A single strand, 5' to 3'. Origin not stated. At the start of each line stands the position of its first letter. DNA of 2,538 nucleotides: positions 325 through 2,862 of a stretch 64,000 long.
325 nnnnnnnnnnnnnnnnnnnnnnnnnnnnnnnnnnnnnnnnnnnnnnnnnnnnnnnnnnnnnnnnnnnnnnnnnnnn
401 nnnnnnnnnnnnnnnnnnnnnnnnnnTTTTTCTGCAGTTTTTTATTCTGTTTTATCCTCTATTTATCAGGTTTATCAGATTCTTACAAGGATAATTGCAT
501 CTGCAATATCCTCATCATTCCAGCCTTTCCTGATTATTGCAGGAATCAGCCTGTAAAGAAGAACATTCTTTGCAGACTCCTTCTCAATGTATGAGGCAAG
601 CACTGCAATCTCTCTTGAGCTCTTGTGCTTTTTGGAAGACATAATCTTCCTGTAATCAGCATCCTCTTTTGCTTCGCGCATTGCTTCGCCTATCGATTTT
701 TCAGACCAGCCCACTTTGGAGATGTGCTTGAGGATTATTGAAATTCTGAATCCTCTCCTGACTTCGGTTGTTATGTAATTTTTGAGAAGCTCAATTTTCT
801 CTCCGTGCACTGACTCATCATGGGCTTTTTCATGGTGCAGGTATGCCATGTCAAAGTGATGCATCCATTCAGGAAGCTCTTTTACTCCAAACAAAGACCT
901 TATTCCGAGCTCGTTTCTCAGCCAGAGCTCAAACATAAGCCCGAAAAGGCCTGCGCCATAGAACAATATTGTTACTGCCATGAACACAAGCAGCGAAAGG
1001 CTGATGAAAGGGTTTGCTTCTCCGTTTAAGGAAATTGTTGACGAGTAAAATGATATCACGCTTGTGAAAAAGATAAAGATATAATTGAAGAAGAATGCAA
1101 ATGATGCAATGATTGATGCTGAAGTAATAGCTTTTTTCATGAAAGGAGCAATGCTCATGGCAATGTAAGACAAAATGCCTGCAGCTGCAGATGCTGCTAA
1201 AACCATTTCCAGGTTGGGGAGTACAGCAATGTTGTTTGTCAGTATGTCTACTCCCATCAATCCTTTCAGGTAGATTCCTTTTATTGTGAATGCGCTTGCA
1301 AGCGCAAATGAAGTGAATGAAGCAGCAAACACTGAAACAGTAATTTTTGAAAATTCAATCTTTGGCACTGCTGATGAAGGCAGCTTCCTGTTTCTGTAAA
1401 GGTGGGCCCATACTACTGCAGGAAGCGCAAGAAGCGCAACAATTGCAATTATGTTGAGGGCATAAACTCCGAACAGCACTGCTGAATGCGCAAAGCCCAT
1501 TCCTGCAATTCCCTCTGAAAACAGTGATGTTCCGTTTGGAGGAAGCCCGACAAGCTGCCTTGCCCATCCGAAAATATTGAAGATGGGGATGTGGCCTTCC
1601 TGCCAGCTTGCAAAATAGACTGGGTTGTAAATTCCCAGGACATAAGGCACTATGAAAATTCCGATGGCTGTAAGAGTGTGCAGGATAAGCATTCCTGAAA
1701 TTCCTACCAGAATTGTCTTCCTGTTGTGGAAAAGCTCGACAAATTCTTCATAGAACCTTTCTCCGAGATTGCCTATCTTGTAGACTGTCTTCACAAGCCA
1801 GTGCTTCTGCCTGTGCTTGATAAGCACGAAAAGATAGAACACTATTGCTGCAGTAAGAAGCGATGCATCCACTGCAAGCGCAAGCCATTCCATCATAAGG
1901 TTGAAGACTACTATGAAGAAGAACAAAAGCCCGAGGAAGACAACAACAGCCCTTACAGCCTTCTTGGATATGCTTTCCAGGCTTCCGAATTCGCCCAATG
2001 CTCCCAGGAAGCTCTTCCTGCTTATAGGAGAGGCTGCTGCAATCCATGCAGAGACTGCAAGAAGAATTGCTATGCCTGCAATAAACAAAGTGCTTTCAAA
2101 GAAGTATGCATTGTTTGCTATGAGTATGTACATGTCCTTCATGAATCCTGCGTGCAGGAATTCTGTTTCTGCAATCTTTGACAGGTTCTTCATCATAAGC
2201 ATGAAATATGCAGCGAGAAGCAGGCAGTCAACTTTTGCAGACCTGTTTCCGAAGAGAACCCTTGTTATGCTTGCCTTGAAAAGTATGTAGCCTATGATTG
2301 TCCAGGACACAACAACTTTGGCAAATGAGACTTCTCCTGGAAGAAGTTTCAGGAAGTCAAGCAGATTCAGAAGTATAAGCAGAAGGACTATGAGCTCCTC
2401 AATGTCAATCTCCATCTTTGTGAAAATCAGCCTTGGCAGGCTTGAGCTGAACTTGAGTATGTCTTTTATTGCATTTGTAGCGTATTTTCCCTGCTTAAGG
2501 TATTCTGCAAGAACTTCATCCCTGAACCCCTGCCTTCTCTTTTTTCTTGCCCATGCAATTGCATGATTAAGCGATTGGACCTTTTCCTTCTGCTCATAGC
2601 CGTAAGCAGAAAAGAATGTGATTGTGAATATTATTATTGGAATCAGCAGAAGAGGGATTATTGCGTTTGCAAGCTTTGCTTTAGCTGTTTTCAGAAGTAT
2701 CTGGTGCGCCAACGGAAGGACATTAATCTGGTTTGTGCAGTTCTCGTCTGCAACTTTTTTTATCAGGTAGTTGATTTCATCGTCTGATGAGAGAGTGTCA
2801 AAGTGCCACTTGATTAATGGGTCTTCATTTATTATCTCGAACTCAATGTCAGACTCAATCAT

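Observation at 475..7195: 2135-aa protein fusing a heavily sequon-decorated ectodomain to a ~700-aa polytopic membrane domain, with a small wHTH regulator and repeat-flanked promoter upstream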

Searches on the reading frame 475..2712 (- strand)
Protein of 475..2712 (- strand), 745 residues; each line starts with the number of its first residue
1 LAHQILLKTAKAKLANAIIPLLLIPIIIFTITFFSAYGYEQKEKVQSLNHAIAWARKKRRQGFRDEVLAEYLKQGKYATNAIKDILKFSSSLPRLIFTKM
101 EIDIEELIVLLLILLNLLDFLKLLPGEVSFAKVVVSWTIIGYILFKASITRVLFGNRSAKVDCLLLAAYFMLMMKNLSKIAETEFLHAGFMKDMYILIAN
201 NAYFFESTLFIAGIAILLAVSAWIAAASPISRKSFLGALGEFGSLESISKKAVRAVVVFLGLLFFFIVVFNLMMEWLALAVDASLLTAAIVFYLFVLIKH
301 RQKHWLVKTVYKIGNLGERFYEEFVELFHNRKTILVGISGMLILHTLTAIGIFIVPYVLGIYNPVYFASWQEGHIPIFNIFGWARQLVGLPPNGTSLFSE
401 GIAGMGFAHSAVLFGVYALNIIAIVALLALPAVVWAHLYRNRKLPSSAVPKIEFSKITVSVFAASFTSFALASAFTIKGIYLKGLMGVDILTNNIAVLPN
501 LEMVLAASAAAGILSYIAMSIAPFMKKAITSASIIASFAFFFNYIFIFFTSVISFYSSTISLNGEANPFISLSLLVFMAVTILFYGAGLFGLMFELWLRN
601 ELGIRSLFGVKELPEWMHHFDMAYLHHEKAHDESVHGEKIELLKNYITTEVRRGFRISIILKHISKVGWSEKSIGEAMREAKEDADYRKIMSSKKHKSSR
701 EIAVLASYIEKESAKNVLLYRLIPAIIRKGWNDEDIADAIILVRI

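Call 8: find_homologous_proteins(query=window:475-2712:-)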
Query window:475-2712:- (745 aa): 6 proteins with E <= 0.001 among 8000 candidates.
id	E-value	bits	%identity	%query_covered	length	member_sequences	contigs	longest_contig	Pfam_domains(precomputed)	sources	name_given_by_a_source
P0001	3.9e-69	252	36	53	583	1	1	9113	-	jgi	-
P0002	4.5e-68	249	38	48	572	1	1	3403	-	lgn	-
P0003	8.3e-68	248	35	66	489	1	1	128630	-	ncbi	-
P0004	4.7e-56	209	34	52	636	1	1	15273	-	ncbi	-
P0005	1.4e-55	207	32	64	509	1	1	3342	-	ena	-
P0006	1.0e-42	165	30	66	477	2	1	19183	-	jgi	jgi:hypothetical protein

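Call 12: find_encoding_contigs(protein=P0003, flank=10000, max_places=3)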
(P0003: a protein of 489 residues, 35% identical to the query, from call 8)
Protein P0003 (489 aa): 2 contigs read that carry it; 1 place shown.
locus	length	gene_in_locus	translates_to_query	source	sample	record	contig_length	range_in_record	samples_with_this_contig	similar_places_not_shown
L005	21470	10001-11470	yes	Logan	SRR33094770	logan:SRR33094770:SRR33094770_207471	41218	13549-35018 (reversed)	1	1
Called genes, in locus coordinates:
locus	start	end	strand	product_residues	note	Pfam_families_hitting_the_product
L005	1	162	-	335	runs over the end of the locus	-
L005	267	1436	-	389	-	PF13353:Fer4_12, PF04055:Radical_SAM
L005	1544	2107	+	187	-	PF01558:POR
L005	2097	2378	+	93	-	PF13187:Fer4_9 (faint), PF12797:Fer4_2 (faint), PF12837:Fer4_6 (weak), PF13237:Fer4_10 (faint), PF14697:Fer4_21, PF12838:Fer4_7 (weak), PF00037:Fer4 (weak)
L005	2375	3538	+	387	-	PF01855:POR_N, PF17147:PFOR_II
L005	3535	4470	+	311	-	PF02775:TPP_enzyme_C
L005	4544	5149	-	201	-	PF24709:DUF7670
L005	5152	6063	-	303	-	PF01171:ATP_bind_3, PF03054:tRNA_Me_trans (faint)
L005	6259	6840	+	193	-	PF04011:LemA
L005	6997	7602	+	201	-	-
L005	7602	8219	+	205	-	PF02517:Rce1-like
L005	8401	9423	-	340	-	-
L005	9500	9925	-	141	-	PF01951:Archease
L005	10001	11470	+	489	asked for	-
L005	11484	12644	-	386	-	PF00155:Aminotran_1_2, PF01041:DegT_DnrJ_EryC1, PF01053:Cys_Met_Meta_PP (weak)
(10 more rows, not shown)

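Call 17: find_encoding_contigs(protein=P0004, flank=8000, max_places=2)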
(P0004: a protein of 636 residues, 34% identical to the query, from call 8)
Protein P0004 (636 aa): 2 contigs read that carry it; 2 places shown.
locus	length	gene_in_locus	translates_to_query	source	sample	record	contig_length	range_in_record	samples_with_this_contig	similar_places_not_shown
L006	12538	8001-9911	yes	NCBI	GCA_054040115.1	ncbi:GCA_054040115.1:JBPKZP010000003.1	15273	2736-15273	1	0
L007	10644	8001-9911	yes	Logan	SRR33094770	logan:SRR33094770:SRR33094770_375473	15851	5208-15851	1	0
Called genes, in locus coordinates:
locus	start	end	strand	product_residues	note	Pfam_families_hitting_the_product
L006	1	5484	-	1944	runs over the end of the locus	PF00041:fn3 (faint), PF16656:Pur_ac_phosph_N (weak), PF16655:PhoD_N (faint), PF16656:Pur_ac_phosph_N, PF17936:Big_6 (faint), PF19077:Big_13 (faint)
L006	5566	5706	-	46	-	-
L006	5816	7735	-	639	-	-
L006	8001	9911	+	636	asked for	-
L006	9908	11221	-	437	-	PF26986:Cap_depo (faint)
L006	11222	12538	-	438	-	?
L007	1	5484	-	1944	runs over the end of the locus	PF00041:fn3 (faint), PF16656:Pur_ac_phosph_N (weak), PF16655:PhoD_N (faint), PF16656:Pur_ac_phosph_N, PF17936:Big_6 (faint), PF19077:Big_13 (faint)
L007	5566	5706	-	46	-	-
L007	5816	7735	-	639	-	-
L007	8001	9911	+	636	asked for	-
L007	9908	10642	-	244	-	?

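Call 18: find_encoding_contigs(protein=P0006, flank=8000, max_places=2)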
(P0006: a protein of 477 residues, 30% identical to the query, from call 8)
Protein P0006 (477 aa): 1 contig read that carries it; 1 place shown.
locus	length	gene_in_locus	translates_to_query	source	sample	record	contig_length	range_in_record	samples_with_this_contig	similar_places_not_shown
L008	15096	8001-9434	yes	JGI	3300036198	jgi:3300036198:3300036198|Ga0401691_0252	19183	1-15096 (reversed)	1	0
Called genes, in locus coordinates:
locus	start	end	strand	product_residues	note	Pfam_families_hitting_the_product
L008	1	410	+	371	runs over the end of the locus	PF01326:PPDK_N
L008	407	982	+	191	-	PF13302:Acetyltransf_3, PF13420:Acetyltransf_4, PF00583:Acetyltransf_1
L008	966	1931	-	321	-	PF13649:Methyltransf_25 (faint), PF11599:AviRa (faint), PF01170:UPF0020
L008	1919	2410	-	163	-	-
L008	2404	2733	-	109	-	-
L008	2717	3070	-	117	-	PF01849:NAC, PF19026:UBA_HYPK (weak)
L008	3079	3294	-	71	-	PF03911:Sec61_beta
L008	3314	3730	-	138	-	-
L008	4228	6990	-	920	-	-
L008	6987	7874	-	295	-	-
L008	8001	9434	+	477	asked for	-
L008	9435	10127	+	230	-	PF12802:MarR_2 (weak), PF13412:HTH_24, PF01022:HTH_5 (weak), PF08279:HTH_11 (weak), PF12840:HTH_20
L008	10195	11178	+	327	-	PF00005:ABC_tran, PF13304:AAA_21 (weak)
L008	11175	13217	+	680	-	PF12698:ABC2_membrane_3, PF01061:ABC2_membrane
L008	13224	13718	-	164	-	PF00561:Abhydrolase_1 (faint), PF06821:Ser_hydrolase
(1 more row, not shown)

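Call 26: find_related_loci(query=A1, collection=genome_contigs, flank=10000)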
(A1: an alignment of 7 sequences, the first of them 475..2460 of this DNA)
Query A1 (661 aa) in genome_contigs; peptide patterns used: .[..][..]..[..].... (x = any residue, [..] = any of these).
66 stretches matched a pattern; 36 encode a relative of the query (tblastn E <= 1e-3); 36 distinct loci.
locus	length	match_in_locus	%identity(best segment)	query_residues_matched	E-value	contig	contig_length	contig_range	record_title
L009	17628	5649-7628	55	1-657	0e+0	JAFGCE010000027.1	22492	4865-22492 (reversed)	MAG: Candidatus Woesearchaeota archaeon isolate Zod_Metabat.1084 k87_4588742, whole genome shotgun sequence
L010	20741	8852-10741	34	15-652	5e-98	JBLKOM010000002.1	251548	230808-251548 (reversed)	MAG: Candidatus Woesearchaeota archaeon isolate MAG.221 NODE_54_length_251548_cov_14.446727, whole genome shotgun sequen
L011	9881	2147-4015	30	20-644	2e-80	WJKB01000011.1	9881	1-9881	MAG: Candidatus Woesearchaeota archaeon isolate Bin_568 k141_379772, whole genome shotgun sequence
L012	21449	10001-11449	34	20-513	2e-79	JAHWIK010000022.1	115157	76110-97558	MAG: Candidatus Woesearchaeota archaeon isolate YT1_182 k127_46713792, whole genome shotgun sequence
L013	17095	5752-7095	37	35-504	2e-75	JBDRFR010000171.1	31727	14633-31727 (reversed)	MAG: Nanoarchaeota archaeon isolate MEGAHIT-group-1.382 k141_13958144, whole genome shotgun sequence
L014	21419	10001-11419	37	15-512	2e-74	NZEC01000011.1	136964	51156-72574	MAG: archaeon isolate ARS102 81129, whole genome shotgun sequence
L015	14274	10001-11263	34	35-476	4e-70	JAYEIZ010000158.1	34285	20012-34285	MAG: Nanoarchaeota archaeon isolate MAG177 MAG177_158, whole genome shotgun sequence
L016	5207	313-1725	36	18-512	1e-68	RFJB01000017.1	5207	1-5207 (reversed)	MAG: Candidatus Woesearchaeota archaeon isolate J091 k99_178515, whole genome shotgun sequence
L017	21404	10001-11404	35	20-512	2e-68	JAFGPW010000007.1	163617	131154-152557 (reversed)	MAG: Candidatus Woesearchaeota archaeon isolate Zod_Metabat.712 k87_6482564, whole genome shotgun sequence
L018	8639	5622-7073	34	15-511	1e-66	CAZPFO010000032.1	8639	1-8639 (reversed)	MAG TPA_asm: uncultured Methanosarcinales archaeon isolate binchicken_co121_309 genome assembly, contig: NODE_7046_lengt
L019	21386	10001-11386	32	32-519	5e-66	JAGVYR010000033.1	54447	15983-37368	Candidatus Woesearchaeota archaeon isolate RIFCSPHIGHO2_02_FULL_44_15 rifcsphigho2_02_scaffold_3970, whole genome shotgu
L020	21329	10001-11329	33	34-506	3e-65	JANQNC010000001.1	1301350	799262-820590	MAG: Candidatus Nanoarchaeia archaeon isolate PL23a_bin.96 k99_5893168, whole genome shotgun sequence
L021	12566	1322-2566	36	14-432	2e-64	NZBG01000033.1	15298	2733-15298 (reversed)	MAG: Candidatus Woesearchaeota archaeon isolate ARS1419 MHASMcontig_185549, whole genome shotgun sequence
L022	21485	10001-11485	31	15-531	1e-63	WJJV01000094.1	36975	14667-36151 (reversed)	MAG: Candidatus Woesearchaeota archaeon isolate Bin_534 k141_3508386, whole genome shotgun sequence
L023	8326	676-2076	34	15-504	1e-62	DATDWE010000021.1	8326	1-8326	MAG TPA_asm: Candidatus Nanoarchaeia archaeon isolate SMAG_U8102 k141_404707, whole genome shotgun sequence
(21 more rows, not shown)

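Call 33: find_homologous_proteins(query=A1, max_evalue=0.00001)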
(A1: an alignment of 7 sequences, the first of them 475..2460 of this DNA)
Query A1 (7 sequences) (661 aa, profile of the alignment): 1 proteins with E <= 0.00001 among 8000 candidates.
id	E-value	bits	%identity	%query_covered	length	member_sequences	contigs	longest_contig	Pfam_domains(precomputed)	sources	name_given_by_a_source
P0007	1.1e-135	472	35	71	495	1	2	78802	-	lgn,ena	-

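Call 44: search_protein_representatives(alignment_id=A1)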
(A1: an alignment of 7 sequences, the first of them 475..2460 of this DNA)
Query: 7 sequences, 511 profile positions. Proteins with E-value up to 0.001 (for the whole library): 562; up to 1e-10: 506; up to 1e-30: 384. The best 150 are listed.
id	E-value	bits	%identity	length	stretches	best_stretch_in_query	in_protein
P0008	1.2e-192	657.9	-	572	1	6-506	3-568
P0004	7.6e-192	655.3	-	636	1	3-503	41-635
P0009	3.7e-181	620.0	-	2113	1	4-505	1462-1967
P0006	6.4e-169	579.6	-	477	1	7-511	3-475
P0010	1.9e-166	571.5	-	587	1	4-504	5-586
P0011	5.7e-158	543.5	-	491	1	4-504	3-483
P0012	4.8e-153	527.2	-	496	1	7-509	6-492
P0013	1.3e-151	522.5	-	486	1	4-504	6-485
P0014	1.3e-150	519.2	-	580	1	1-504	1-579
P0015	1.9e-150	518.7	-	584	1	7-503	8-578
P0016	1.2e-146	506.2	-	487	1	5-504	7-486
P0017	2.1e-146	505.4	-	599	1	4-507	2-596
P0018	3.2e-146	504.7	-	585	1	7-503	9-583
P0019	2.3e-145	501.9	-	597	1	5-507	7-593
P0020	9.0e-145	500.0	-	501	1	8-505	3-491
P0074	1.4e-114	400.3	-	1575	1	7-500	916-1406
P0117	1.1e-98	347.9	-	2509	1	6-502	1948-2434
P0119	3.2e-98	346.4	-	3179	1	4-502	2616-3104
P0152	2.8e-88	313.6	-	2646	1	4-505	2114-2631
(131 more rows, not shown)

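Call 48: find_encoding_contigs(protein=P0119, flank=6000, max_places=2)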
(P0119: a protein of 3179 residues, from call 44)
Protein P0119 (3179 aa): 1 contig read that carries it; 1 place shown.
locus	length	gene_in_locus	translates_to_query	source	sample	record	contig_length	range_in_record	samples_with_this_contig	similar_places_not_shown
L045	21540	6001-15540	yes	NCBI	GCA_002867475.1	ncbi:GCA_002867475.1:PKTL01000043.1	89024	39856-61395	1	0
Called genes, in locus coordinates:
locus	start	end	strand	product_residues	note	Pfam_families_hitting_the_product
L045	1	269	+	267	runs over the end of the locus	PF06182:ABC2_membrane_6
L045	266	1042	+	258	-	PF06182:ABC2_membrane_6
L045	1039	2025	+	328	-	PF00005:ABC_tran, PF13304:AAA_21 (weak)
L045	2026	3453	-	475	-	PF01139:RtcB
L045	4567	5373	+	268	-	-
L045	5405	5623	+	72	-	-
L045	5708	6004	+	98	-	-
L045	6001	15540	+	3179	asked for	PF11617:Cu-binding_MopE (weak)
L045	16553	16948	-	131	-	PF01951:Archease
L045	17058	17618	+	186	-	PF01966:HD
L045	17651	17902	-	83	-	-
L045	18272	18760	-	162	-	PF12641:Flavodoxin_3, PF12724:Flavodoxin_5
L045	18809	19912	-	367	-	PF04055:Radical_SAM, PF13353:Fer4_12 (weak), PF26257:DUF8061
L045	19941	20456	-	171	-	PF09622:DUF2391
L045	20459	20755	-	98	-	-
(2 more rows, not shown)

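Call 106: find_encoding_contigs(protein=P0152, flank=3000, max_places=1)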
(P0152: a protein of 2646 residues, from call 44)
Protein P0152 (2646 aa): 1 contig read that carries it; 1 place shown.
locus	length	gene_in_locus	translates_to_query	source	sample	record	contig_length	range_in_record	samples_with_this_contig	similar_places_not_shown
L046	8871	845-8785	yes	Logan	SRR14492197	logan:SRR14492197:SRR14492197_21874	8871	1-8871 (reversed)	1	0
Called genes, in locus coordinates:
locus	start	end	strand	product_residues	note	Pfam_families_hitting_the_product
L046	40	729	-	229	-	-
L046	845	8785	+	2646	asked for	PF01839:FG-GAP (faint), PF13517:FG-GAP_3 (weak)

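Call 107: find_encoding_contigs(protein=P0117, flank=3000, max_places=1)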
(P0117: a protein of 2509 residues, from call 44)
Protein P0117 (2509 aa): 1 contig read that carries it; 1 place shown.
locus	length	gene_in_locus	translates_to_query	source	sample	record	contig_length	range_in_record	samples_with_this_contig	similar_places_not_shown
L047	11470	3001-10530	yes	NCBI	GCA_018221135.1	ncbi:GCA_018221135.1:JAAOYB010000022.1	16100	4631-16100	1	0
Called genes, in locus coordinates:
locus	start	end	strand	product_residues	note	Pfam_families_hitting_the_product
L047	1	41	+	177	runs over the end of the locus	PF01909:NTP_transf_2, PF18765:Polbeta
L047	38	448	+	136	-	-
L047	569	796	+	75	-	-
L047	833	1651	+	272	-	-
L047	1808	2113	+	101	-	-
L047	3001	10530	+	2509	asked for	PF16656:Pur_ac_phosph_N (weak)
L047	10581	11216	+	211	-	PF01914:MarC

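Call 108: find_encoding_contigs(protein=P0074, flank=3000, max_places=1)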
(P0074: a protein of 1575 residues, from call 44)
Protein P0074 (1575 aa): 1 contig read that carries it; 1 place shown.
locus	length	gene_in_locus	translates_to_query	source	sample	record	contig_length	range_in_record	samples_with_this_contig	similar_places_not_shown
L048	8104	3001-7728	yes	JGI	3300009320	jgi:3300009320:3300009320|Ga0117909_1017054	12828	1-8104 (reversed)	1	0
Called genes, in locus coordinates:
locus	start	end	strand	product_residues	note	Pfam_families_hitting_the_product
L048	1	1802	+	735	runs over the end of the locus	PF05048:NosD, PF13229:Beta_helix (weak)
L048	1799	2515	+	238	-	-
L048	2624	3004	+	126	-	-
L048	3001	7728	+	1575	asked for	-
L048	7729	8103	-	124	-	?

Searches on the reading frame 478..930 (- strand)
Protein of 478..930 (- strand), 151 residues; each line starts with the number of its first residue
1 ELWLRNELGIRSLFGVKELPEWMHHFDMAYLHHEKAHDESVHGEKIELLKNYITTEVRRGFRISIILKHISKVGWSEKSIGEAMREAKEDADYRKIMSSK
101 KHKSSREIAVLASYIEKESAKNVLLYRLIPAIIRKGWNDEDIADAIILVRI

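Call 24: search_protein_families(library=pfam, proteins=[window:478-930:-], max_evalue=5)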
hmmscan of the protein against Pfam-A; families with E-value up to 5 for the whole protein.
window:478-930:- (151 aa): 1 family
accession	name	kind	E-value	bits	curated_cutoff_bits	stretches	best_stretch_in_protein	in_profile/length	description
PF00813.25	FliP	-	0.23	11.8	26.9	0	37-67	111-141/191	FliP family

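Call 83: search_solved_structures(query=window:478-930:-, max_evalue=10)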
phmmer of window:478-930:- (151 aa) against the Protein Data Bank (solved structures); distinct sequences matched with E-value up to 10: 1.
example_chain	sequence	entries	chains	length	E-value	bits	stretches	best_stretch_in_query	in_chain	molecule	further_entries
6joo_A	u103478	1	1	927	0.25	14.8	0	45-76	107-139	CRISPR-associated protein,CRISPR-associated endonuclease Cas9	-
